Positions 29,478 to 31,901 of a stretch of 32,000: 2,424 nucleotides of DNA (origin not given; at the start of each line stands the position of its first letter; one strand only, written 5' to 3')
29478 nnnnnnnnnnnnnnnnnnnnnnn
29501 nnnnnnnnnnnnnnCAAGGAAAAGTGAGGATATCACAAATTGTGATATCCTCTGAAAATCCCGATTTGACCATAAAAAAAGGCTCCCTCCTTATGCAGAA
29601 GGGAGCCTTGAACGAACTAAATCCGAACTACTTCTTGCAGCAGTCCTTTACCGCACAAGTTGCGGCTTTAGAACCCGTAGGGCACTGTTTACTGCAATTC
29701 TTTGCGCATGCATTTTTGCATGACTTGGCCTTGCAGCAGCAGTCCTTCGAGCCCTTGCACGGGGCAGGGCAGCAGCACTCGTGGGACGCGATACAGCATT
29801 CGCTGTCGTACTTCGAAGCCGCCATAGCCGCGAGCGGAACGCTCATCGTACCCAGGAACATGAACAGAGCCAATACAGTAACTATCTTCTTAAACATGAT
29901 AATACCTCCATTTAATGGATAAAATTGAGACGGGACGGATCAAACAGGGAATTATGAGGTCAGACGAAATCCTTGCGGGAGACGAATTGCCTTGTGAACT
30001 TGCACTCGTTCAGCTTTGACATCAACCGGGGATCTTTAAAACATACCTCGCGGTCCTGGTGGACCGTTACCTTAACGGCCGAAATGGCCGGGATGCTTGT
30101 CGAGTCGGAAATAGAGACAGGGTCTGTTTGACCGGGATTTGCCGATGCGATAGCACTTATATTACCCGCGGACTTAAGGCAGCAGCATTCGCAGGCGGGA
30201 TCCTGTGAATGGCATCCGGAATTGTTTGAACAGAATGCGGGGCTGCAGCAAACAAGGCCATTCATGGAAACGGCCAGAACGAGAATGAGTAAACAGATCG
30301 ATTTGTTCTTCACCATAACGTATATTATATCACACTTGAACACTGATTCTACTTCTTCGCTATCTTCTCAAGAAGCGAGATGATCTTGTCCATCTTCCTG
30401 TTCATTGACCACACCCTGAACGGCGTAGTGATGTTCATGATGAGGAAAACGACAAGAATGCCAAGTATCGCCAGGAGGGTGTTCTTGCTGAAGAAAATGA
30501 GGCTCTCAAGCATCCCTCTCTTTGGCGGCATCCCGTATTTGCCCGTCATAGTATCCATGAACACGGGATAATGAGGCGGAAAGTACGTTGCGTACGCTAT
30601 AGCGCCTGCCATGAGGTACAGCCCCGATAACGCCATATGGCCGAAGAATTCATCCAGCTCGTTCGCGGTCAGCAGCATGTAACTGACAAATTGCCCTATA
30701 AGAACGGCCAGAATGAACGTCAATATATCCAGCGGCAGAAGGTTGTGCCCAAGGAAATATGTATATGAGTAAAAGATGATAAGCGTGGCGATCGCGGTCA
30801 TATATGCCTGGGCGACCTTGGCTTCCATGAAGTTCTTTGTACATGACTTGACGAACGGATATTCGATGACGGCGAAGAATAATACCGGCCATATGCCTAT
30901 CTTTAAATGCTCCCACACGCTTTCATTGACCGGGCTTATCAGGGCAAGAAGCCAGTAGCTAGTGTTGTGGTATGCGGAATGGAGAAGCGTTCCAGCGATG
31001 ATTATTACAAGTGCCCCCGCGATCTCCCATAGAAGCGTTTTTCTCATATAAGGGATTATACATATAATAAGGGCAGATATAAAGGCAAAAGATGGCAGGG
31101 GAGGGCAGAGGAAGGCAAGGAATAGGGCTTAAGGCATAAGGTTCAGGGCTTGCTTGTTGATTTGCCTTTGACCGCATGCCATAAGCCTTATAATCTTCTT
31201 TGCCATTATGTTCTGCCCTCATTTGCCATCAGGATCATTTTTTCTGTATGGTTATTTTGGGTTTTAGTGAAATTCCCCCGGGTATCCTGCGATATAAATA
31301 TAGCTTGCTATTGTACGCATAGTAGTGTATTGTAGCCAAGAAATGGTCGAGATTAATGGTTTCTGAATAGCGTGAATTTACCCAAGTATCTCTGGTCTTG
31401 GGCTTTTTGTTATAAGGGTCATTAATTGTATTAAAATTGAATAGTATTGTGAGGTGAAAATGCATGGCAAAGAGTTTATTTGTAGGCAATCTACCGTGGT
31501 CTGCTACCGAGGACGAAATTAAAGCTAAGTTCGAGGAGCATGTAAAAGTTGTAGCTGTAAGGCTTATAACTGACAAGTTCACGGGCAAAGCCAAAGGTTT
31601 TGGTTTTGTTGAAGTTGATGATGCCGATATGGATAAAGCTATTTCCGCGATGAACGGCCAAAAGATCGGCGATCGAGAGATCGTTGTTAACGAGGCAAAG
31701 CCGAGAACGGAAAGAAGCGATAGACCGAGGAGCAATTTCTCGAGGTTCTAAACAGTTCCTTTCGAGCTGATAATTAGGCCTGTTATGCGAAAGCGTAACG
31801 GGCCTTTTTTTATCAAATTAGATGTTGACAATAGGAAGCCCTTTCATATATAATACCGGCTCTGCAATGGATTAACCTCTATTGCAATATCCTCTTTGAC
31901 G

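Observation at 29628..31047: Two exported, extremely cysteine-rich small proteins next to a DUF6512-like membrane protein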

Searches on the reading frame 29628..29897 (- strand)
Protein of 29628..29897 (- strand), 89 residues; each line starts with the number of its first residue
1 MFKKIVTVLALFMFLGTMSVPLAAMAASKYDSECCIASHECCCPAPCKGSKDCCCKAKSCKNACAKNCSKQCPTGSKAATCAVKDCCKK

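Call 3: search_protein_families(library=pfam, proteins=[window:29628-29897:-], max_evalue=1)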
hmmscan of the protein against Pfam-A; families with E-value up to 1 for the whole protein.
window:29628-29897:- (89 aa): 0 families

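Call 4: search_protein_families(library=ncbifam, proteins=[window:29628-29897:-], max_evalue=1)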
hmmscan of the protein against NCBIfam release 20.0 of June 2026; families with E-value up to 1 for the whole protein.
window:29628-29897:- (89 aa): 0 families

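Call 5: find_homologous_proteins(query=window:29628-29897:-, max_evalue=0.01)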
Query window:29628-29897:- (89 aa): 2 proteins with E <= 0.01 among 2 candidates.
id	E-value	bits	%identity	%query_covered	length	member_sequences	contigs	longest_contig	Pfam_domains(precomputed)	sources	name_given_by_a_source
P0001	8.3e-40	153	87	100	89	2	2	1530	-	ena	-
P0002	1.8e-25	107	69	83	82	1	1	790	-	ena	-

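Call 10: find_encoding_contigs(protein=P0001, flank=3000)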
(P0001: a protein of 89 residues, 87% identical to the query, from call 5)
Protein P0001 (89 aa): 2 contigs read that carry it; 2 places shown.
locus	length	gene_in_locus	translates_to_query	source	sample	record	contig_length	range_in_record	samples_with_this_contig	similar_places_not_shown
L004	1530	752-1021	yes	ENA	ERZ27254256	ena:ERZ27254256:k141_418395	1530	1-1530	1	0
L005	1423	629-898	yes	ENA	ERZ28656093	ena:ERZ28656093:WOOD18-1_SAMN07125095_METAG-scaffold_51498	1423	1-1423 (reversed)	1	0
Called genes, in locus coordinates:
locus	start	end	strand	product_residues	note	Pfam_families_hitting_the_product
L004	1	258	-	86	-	?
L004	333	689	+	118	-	-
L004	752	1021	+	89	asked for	-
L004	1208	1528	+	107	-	?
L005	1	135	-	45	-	?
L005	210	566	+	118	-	-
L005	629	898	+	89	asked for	-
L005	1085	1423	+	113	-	?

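Call 72: search_protein_families(library=pfam, proteins=[P0001, P0002], max_evalue=1)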
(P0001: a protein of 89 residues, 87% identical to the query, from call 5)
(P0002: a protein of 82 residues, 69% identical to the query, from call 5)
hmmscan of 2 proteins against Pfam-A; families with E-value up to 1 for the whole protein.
P0001 (89 aa): 2 families
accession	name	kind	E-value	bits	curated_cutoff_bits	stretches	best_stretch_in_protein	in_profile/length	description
PF04103.21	CD20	-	0.054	14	27.9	1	5-69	68-135/156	CD20-like family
PF17447.7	YkpC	-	0.091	13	27.7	1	13-31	17-35/42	Uncharacterized YkpC-like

P0002 (82 aa): 0 families

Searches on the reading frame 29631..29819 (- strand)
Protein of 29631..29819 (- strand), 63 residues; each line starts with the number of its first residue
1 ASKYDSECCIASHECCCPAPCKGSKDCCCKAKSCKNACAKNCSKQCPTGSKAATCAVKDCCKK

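Call 86: search_solved_structures(query=window:29631-29819:-, max_evalue=10, show_alignments=3)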
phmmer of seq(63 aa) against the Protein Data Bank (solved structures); distinct sequences matched with E-value up to 10: 0.

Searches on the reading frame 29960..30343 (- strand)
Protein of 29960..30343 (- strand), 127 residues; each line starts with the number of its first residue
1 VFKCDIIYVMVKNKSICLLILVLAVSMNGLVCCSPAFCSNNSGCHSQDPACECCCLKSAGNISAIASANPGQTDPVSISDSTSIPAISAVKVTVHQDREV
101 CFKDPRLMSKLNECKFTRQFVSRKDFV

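Call 3: search_protein_families(library=pfam, proteins=[window:29960-30343:-], max_evalue=1)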
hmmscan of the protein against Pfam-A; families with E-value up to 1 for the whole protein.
window:29960-30343:- (127 aa): 0 families

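Call 4: search_protein_families(library=ncbifam, proteins=[window:29960-30343:-], max_evalue=1)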
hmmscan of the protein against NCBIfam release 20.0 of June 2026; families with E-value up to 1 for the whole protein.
window:29960-30343:- (127 aa): 0 families

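Call 8: find_homologous_proteins(query=window:29960-30343:-, max_evalue=0.01)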
Query window:29960-30343:- (127 aa): 5 proteins with E <= 0.01 among 10 candidates.
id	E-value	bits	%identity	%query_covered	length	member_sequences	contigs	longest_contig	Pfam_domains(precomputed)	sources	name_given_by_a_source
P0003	2.9e-71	255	100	93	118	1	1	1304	-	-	-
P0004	8.1e-57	209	80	93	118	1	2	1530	-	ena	-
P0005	5.1e-48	180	69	93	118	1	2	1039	-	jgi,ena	-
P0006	3.6e-39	152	58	93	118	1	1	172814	-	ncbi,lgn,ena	-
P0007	5.3e-37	145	58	93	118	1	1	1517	-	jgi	jgi:hypothetical protein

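Call 9: find_encoding_contigs(protein=P0006, flank=6000)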
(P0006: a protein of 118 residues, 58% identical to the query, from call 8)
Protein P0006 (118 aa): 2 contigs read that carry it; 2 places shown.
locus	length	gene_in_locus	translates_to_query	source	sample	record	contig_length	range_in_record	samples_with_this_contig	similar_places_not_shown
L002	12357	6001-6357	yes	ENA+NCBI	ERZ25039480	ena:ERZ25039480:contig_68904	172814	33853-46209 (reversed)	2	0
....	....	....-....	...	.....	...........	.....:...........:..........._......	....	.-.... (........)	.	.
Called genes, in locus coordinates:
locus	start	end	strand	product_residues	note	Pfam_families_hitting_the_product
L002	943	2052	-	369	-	PF00578:AhpC-TSA, PF08534:Redoxin, PF13905:Thioredoxin_8 (weak), PF17991:Thioredoxin_10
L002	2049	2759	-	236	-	PF02683:DsbD_TM, PF13386:DsbD_2 (weak)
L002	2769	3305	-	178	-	PF01814:Hemerythrin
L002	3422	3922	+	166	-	-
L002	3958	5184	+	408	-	PF13200:DUF4015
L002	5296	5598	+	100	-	-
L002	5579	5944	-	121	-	-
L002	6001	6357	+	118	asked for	-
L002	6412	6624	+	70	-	-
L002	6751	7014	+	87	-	-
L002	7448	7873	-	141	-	-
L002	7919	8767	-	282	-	-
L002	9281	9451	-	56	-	-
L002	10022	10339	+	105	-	PF00717:Peptidase_S24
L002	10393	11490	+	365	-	-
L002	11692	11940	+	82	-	-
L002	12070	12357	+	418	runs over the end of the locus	PF00817:IMS, PF11798:IMS_HHH (weak), PF21704:POLH-Rev1_HhH (weak), PF21999:IMS_HHH_1, PF11799:IMS_C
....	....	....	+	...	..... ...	-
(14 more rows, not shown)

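Call 16: find_related_loci(query=A1, collection=genome_contigs, flank=6000)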
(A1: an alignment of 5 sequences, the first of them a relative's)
Query A1 (118 aa) in genome_contigs; peptide patterns used: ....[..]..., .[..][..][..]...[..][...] (x = any residue, [..] = any of these).
76 stretches matched a pattern; 1 encode a relative of the query (tblastn E <= 1e-3); 1 distinct loci.
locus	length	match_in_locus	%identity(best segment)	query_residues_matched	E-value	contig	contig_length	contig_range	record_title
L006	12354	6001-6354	58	1-118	3e-46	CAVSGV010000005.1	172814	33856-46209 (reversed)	MAG: uncultured bacterium isolate MFD01476.bin.2.44 genome assembly, contig: contig_68904, whole genome shotgun sequence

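Call 71: search_protein_families(library=pfam, proteins=[P0003, P0006], max_evalue=10)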
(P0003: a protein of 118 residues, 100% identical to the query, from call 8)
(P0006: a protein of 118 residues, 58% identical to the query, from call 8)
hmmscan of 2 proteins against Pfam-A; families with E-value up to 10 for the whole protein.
P0003 (118 aa): 0 families

P0006 (118 aa): 0 families

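Call 72: search_protein_families(library=pfam, proteins=[L002:6412-6621:+], max_evalue=1)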
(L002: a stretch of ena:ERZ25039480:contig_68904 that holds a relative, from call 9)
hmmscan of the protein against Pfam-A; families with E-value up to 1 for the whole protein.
L002:6412-6621:+ (70 aa): 0 families

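Call 85: search_protein_families(library=pfam, proteins=[L002:7448-7873:-, L002:5579-5944:-, L002:6751-7011:+], max_evalue=0.01)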
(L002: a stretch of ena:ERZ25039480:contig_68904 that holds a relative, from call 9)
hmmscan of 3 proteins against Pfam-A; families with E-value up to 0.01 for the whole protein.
L002:7448-7873:- (141 aa): 0 families

L002:5579-5944:- (121 aa): 0 families

L002:6751-7011:+ (87 aa): 0 families

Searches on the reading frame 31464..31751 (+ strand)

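Call 3: search_protein_families(library=pfam, proteins=[window:31464-31751:+], max_evalue=1)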
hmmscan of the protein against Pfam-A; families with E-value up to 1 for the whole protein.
window:31464-31751:+ (95 aa): 4 families
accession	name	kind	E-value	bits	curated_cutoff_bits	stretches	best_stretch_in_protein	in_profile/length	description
PF00076.28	RRM_1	-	2.1e-20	72.8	20.7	1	5-73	1-69/70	RNA recognition motif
PF08206.17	OB_RNB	-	0.00011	22.3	24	1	38-75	2-39/58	Ribonuclease B OB domain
PF16367.11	RRM_7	-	0.0058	17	27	1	4-30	3-29/94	RNA recognition motif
PF03880.21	DbpA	-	0.0064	17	25.6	1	46-76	41-71/72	DbpA RNA binding domain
